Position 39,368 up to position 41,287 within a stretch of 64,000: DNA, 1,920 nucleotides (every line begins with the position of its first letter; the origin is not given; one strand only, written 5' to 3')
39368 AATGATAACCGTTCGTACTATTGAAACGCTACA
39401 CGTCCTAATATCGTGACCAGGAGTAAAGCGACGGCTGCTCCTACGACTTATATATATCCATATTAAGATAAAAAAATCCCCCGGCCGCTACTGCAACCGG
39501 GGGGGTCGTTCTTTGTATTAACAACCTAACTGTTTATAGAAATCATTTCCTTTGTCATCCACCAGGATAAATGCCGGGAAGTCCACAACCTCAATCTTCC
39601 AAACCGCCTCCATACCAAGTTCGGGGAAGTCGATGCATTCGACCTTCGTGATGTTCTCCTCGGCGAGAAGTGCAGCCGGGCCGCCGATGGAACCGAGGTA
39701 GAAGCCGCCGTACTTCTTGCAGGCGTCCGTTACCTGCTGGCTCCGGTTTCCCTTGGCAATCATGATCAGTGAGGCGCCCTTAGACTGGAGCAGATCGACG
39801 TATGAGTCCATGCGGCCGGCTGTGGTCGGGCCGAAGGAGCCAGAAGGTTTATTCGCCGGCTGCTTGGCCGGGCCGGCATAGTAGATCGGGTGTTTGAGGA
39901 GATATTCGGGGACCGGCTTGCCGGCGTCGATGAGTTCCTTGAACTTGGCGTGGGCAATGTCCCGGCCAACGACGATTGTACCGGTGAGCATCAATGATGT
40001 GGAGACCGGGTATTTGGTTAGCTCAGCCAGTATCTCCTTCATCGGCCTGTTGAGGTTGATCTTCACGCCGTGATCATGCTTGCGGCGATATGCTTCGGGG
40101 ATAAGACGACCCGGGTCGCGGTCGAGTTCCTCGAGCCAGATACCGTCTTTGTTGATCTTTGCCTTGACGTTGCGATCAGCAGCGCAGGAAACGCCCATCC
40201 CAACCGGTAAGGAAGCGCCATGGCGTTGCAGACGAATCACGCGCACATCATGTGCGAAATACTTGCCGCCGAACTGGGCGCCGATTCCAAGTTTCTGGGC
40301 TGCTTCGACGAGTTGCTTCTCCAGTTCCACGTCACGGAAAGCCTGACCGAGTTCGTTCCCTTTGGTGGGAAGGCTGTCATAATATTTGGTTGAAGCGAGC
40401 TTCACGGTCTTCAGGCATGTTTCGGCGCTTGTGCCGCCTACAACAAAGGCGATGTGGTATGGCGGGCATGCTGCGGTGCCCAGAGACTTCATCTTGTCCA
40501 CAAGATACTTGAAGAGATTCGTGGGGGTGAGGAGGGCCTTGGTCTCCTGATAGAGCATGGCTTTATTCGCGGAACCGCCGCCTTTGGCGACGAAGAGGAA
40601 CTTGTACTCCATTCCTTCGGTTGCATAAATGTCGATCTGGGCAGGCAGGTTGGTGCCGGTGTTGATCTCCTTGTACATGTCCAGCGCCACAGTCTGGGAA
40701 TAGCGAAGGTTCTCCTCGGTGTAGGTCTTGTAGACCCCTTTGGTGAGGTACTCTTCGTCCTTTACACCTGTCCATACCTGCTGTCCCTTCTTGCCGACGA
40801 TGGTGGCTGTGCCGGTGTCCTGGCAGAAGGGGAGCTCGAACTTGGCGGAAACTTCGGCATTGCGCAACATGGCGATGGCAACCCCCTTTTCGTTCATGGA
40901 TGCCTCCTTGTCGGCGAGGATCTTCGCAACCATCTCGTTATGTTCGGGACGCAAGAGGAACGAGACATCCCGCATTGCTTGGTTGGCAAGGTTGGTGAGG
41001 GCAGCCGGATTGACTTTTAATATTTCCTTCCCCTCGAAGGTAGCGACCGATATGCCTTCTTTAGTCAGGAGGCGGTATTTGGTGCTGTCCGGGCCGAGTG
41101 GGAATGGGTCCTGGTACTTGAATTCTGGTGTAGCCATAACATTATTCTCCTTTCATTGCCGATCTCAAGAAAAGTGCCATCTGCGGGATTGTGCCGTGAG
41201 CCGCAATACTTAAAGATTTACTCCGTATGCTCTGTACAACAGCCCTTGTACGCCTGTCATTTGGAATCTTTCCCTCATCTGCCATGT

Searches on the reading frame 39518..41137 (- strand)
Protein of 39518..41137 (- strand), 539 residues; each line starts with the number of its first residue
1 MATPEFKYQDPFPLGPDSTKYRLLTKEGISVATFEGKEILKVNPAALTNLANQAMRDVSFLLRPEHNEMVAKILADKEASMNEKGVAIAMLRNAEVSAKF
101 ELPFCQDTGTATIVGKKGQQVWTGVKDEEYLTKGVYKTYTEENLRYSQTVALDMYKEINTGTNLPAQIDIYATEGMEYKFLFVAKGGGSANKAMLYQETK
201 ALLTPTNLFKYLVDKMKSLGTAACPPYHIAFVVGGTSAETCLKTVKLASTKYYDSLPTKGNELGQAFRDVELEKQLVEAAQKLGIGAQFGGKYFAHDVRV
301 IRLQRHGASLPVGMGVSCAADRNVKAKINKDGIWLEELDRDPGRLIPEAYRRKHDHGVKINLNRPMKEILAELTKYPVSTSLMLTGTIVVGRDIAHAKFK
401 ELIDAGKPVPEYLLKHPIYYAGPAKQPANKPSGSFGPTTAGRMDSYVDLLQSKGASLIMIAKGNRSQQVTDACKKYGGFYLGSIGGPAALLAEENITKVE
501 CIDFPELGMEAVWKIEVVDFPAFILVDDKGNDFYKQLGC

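Call 9: search_protein_families(library=pfam, proteins=[window:39518-41137:-], max_evalue=0.01)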
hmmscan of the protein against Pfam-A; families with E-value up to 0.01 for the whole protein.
window:39518-41137:- (539 aa): 2 families
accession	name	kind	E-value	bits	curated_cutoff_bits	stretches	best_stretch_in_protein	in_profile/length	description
PF05683.17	Fumerase_C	-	3.8e-82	275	22.2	1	332-536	1-204/205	Fumarase C-terminus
PF05681.19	Fumerase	-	1.1e-77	261.4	25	1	49-326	2-269/270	Fumarate hydratase (Fumerase)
